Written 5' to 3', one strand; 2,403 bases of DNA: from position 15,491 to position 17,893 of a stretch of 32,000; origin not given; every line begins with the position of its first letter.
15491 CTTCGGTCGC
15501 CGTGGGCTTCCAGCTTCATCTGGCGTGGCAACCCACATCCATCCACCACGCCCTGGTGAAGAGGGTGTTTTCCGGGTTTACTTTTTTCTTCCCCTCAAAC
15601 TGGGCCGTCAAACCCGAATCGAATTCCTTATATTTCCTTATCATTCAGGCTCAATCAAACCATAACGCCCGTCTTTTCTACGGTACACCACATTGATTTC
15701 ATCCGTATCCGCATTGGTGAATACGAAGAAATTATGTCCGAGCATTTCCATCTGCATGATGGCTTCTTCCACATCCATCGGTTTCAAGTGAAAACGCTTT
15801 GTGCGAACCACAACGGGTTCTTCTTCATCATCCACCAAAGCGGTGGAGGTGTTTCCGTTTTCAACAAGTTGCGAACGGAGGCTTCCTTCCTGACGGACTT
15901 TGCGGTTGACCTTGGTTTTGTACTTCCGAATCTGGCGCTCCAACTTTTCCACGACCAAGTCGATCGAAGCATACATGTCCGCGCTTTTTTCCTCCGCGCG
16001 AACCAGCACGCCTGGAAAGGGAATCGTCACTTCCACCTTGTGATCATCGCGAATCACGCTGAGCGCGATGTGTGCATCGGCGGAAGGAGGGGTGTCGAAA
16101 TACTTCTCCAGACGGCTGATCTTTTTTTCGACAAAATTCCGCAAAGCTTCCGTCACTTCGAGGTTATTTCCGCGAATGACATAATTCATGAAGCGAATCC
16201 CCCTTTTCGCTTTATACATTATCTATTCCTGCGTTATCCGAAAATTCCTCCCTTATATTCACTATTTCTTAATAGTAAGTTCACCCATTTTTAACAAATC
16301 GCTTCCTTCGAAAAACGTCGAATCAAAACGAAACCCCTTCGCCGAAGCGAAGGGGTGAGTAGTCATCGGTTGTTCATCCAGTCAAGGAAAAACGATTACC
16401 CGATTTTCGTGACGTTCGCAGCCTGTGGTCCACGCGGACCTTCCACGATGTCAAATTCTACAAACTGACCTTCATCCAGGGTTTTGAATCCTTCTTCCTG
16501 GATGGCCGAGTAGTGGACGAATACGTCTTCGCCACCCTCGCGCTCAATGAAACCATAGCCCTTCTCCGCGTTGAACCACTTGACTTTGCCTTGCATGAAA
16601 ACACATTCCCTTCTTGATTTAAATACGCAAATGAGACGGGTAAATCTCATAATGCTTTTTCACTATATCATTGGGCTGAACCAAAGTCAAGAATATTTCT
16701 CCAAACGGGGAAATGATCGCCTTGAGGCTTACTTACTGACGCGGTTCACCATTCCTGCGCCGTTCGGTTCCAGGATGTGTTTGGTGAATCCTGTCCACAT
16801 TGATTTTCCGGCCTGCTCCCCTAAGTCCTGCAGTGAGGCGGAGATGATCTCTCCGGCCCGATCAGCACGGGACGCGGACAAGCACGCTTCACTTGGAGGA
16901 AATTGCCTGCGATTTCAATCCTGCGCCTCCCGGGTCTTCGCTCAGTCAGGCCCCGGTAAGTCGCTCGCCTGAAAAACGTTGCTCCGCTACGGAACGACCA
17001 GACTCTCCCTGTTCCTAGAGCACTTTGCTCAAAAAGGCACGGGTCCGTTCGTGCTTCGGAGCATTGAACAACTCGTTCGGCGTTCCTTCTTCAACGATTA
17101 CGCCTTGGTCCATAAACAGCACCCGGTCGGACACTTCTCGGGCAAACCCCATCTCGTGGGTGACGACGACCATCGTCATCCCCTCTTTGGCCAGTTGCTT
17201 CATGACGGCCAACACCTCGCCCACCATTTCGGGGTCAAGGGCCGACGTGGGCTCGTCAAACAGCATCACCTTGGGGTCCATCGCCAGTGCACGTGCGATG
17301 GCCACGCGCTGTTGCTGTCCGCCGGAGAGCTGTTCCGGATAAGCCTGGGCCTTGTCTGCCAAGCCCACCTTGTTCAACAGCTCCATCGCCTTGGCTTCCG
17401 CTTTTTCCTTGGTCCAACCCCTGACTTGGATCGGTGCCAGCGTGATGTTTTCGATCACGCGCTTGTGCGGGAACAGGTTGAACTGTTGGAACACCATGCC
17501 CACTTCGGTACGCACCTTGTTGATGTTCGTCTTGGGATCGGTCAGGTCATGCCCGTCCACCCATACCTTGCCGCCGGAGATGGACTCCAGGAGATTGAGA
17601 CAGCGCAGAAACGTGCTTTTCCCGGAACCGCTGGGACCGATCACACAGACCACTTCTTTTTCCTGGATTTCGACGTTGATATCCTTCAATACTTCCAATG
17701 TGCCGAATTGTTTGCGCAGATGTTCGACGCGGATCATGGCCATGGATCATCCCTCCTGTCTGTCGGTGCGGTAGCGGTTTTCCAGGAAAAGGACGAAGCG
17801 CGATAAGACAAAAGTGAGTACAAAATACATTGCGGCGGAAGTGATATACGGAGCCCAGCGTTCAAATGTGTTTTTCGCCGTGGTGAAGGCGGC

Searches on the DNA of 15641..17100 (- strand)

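Call 4: search_rna_families(source=window, start=16200, end=17100, threshold=evalue, max_evalue=10, show_alignments=5)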
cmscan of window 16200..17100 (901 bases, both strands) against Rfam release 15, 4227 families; matches with E-value up to 10: 2.
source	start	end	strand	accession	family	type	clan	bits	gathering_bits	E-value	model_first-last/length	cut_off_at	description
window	16329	16754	-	RF01766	cspA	Cis-reg; thermoregulator;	-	74.9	78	7.1e-19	1-428/428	no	cspA thermoregulator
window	16795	16931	-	RF02193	TCL6_3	Gene; lncRNA;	-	12.2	40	6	1-139/139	no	T-cell leukemia/lymphoma 6 conserved region 3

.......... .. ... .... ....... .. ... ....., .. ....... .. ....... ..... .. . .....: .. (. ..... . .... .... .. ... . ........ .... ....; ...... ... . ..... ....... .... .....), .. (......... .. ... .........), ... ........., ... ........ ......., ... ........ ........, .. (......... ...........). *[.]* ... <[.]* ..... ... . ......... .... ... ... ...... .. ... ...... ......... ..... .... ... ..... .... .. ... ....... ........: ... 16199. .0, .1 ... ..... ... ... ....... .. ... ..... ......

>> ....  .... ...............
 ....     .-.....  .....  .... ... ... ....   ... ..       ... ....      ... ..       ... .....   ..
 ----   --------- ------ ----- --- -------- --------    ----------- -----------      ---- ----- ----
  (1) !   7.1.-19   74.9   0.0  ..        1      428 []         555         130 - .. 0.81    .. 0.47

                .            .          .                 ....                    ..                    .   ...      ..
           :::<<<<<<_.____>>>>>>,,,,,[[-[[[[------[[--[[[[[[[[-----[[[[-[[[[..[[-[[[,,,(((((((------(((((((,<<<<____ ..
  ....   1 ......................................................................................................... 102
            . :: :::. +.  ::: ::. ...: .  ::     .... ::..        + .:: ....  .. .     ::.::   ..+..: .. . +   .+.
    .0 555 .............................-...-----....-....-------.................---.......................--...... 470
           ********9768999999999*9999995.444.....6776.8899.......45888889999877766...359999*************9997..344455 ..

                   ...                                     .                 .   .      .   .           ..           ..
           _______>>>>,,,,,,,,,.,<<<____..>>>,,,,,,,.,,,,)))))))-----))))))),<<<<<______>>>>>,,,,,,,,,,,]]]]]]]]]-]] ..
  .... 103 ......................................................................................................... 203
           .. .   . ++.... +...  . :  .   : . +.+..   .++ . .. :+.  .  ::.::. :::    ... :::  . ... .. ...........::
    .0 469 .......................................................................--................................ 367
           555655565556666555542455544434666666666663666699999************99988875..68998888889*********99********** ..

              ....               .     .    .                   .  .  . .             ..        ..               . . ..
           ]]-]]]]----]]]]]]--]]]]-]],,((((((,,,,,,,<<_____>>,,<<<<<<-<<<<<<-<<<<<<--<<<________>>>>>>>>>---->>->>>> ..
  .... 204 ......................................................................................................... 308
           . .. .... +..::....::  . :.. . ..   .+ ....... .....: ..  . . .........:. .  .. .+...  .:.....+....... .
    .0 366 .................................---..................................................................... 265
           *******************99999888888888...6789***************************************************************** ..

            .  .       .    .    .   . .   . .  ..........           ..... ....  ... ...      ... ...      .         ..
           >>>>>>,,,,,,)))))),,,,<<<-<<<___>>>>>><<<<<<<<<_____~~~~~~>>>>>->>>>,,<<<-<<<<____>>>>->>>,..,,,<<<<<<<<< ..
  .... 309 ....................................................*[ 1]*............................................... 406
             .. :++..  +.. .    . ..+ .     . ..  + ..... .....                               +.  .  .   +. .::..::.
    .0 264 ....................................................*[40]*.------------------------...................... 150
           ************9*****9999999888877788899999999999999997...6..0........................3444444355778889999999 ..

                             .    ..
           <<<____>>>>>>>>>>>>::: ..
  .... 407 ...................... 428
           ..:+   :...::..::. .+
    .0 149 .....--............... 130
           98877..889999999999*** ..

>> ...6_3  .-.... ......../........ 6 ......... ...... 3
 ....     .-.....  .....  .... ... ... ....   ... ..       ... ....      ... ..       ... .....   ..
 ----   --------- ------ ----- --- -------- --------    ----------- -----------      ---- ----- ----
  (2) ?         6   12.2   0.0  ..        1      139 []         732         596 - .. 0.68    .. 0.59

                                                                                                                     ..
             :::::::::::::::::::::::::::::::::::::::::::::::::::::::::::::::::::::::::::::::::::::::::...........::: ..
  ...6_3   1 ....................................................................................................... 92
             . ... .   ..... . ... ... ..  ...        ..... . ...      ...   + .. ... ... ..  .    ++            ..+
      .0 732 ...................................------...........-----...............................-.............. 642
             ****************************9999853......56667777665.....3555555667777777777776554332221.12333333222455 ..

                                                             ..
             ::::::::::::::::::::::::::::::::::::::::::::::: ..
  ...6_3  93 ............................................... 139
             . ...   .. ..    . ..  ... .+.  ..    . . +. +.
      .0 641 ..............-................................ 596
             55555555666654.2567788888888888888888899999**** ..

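Call 13: search_rna_families(sources=[L001, L002, L003, L004, L005, L006, L007, L008, L009, L010, L011], threshold=gathering)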
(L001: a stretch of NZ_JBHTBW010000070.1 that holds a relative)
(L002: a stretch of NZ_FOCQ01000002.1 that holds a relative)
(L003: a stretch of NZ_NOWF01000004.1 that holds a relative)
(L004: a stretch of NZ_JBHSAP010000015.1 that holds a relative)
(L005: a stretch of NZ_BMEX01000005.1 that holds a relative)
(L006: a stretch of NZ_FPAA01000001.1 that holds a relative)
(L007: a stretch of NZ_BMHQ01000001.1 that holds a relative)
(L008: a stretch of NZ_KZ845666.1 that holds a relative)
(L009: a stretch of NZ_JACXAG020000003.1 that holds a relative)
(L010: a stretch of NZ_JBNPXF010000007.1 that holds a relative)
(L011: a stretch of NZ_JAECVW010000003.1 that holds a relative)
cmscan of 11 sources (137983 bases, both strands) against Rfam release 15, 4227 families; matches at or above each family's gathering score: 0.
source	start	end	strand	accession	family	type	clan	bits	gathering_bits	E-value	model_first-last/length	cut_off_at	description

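Call 23: search_rna_families(sources=[L013, L015, L018, L019, L021, L027, L028, L030, L049, L061, L051, L068], threshold=gathering)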
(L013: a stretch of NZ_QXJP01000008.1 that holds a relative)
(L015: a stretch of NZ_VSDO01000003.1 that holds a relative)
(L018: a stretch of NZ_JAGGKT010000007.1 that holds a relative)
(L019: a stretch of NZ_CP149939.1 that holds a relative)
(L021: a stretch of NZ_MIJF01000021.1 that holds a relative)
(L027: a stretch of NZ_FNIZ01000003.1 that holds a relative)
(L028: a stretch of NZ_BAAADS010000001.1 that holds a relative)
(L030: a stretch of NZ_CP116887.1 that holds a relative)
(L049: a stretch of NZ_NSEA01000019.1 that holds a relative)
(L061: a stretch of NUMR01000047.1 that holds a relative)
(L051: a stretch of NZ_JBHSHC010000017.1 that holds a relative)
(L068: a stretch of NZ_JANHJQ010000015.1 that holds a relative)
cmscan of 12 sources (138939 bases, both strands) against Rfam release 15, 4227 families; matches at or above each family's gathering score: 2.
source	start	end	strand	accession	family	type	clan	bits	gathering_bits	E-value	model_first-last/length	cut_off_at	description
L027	2055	2381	+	RF00028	Intron_gpI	Intron;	-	94.8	50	8.3e-23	1-253/253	no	Group I catalytic intron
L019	9782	9897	+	RF00162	SAM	Cis-reg; riboswitch;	CL00012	92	44.4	2.2e-20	1-108/108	no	SAM riboswitch aptamer (S box leader)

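Call 28: search_dna_similar(query=window:16691-17014:+, collection=plasmids, mode=distant, max_evalue=0.01, max_rows=10)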
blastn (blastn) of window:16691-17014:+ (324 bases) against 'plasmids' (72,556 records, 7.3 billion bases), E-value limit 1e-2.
No match.

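Call 29: search_dna_similar(query=window:16691-17014:+, collection=phages, mode=distant, max_evalue=0.01, max_rows=10)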
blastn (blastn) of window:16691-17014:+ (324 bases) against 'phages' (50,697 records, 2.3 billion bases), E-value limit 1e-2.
No match.

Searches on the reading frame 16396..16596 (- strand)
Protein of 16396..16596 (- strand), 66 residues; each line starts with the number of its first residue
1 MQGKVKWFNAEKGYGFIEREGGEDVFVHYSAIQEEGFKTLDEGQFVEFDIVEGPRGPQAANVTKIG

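Call 17: find_encoding_contigs(protein=window:16396-16596:-, flank=3000, max_places=10)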
Protein window:16396-16596:- (66 aa): 1 contig read that carries it; 1 place shown.
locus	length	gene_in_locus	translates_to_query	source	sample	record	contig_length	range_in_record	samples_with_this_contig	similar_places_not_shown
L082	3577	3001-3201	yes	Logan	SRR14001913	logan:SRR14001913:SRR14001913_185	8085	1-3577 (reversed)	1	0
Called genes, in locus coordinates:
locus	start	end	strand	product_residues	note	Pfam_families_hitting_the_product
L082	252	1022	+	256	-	PF00497:SBP_bac_3, PF10613:Lig_chan-Glu_bd (weak), PF04069:OpuAC (faint), PF12974:Phosphonate-bd (weak), PF09084:NMT1 (weak)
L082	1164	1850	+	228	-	PF00528:BPD_transp_1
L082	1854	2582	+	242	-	PF02463:SMC_N, PF09818:ABC_ATPase (faint), PF00005:ABC_tran, PF13175:AAA_15 (faint), PF13304:AAA_21 (weak)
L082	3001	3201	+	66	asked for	PF00313:CSD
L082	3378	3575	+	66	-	?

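Call 32: search_protein_families(library=pfam, proteins=[window:16396-16596:-])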
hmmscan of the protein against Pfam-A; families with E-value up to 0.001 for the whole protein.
window:16396-16596:- (66 aa): 1 family
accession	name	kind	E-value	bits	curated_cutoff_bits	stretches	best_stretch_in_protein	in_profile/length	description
PF00313.28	CSD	-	6e-32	109.8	27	1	1-64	1-65/66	'Cold-shock' DNA-binding domain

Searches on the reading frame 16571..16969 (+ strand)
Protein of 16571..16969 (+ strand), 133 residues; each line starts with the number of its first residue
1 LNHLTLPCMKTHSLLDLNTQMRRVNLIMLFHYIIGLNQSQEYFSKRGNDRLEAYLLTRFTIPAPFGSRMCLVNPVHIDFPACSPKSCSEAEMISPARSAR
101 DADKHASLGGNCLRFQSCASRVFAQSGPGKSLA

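Call 47: search_protein_representatives(protein=window:16571-16969:+)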
Query: 133 residues. Proteins with E-value up to 0.001 (for the whole library): 0; up to 1e-10: 0; up to 1e-30: 0. The best 0 are listed.

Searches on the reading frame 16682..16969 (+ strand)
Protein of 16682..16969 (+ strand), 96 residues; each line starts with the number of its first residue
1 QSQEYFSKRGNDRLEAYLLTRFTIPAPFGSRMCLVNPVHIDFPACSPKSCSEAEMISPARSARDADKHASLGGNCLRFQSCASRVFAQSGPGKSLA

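Call 19: search_protein_families(library=pfam, max_evalue=10, proteins=[window:16682-16969:+])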
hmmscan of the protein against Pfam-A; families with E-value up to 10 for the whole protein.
seq(96 aa): 0 families

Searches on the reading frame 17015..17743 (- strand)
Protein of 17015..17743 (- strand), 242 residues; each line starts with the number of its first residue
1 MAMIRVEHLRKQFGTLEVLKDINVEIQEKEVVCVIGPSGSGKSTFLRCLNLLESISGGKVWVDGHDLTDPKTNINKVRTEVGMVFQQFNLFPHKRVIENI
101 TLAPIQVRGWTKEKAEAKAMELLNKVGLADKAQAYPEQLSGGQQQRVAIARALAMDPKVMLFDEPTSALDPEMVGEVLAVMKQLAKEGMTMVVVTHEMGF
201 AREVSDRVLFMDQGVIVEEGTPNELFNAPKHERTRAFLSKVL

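Call 16: find_encoding_contigs(protein=window:17015-17743:-, flank=3000, max_places=10)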
Protein window:17015-17743:- (242 aa): 1 contig read that carries it; 1 place shown.
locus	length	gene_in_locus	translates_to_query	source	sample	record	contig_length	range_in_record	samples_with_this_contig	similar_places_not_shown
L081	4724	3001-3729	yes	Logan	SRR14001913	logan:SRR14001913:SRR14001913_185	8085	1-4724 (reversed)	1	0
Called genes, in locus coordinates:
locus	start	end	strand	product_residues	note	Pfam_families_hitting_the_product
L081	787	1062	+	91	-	PF00216:Bac_DNA_binding, PF18291:HU-HIG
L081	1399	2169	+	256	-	PF00497:SBP_bac_3, PF10613:Lig_chan-Glu_bd (weak), PF04069:OpuAC (faint), PF12974:Phosphonate-bd (weak), PF09084:NMT1 (weak)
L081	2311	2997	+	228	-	PF00528:BPD_transp_1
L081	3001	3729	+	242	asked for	PF02463:SMC_N, PF09818:ABC_ATPase (faint), PF00005:ABC_tran, PF13175:AAA_15 (faint), PF13304:AAA_21 (weak)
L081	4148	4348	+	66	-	PF00313:CSD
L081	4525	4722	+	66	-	?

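Call 18: find_related_loci(query=window:17015-17743:-, collection=metagenome_contigs, flank=3000)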
Query window:17015-17743:- (242 aa) in metagenome_contigs; peptide patterns used: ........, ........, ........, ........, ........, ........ (x = any residue, [..] = any of these).
600 stretches matched a pattern (row limit reached: there are more); 597 encode a relative of the query (tblastn E <= 1e-3); the best 80 are kept; 80 distinct loci.
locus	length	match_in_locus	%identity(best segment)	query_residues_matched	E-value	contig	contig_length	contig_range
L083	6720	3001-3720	76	3-242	3e-121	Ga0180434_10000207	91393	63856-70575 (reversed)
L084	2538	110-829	73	3-242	2e-122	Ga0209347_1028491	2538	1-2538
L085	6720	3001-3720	71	3-242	5e-114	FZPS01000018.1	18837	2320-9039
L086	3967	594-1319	69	1-242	5e-114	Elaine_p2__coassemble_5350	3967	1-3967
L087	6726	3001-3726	68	1-242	3e-112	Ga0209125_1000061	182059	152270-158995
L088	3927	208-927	70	3-242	1e-111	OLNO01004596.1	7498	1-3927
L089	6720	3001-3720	70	3-242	7e-111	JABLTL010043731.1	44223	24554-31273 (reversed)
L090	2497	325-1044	70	3-242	2e-115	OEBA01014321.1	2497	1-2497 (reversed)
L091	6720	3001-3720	68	3-242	3e-109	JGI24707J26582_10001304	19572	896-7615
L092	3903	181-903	67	2-242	2e-109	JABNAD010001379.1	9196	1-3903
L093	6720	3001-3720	69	3-242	1e-108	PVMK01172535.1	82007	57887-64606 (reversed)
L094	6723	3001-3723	68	2-242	1e-108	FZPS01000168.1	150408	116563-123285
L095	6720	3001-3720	68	3-242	1e-108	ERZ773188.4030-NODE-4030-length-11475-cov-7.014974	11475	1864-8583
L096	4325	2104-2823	67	3-242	5e-109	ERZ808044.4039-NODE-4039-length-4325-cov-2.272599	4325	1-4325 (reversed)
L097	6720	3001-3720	67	3-242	6e-108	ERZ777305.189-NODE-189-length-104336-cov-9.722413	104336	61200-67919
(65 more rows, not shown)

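Call 32: search_protein_families(library=pfam, proteins=[window:17015-17743:-])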
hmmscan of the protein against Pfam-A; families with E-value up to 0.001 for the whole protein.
window:17015-17743:- (242 aa): 10 families
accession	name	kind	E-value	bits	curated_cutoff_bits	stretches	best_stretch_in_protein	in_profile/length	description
PF00005.33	ABC_tran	-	3e-38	131.9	25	1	19-167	1-137/137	ABC transporter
PF13304.12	AAA_21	-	2.7e-13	51.1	27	2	32-69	2-37/304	AAA domain, putative AbiEii toxin, Type IV TA system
PF02463.25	SMC_N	-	2.9e-10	40.4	40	1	28-205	23-206/220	RecF/RecN/SMC N terminal domain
PF09818.15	ABC_ATPase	-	4e-06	26.5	23.2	0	134-212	153-247/283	P-loop domain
PF13175.12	AAA_15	-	1.9e-05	24.9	32.1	1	19-86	14-84/374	AAA ATPase domain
PF13555.12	AAA_29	-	0.00024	21.2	27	1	23-46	16-39/61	P-loop containing region of AAA domain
PF20703.3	nSTAND1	-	0.00035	20.8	27.1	1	13-48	17-52/379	Novel STAND NTPase 1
PF13476.12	AAA_23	-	0.00057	21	27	1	20-51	11-41/201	AAA domain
PF13191.12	AAA_16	-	0.00058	20.8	32.6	0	23-50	18-45/167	AAA ATPase domain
PF25199.1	nSTAND_NTPase5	-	0.00092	19.5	34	0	27-47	39-59/145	Novel STAND NTPase 5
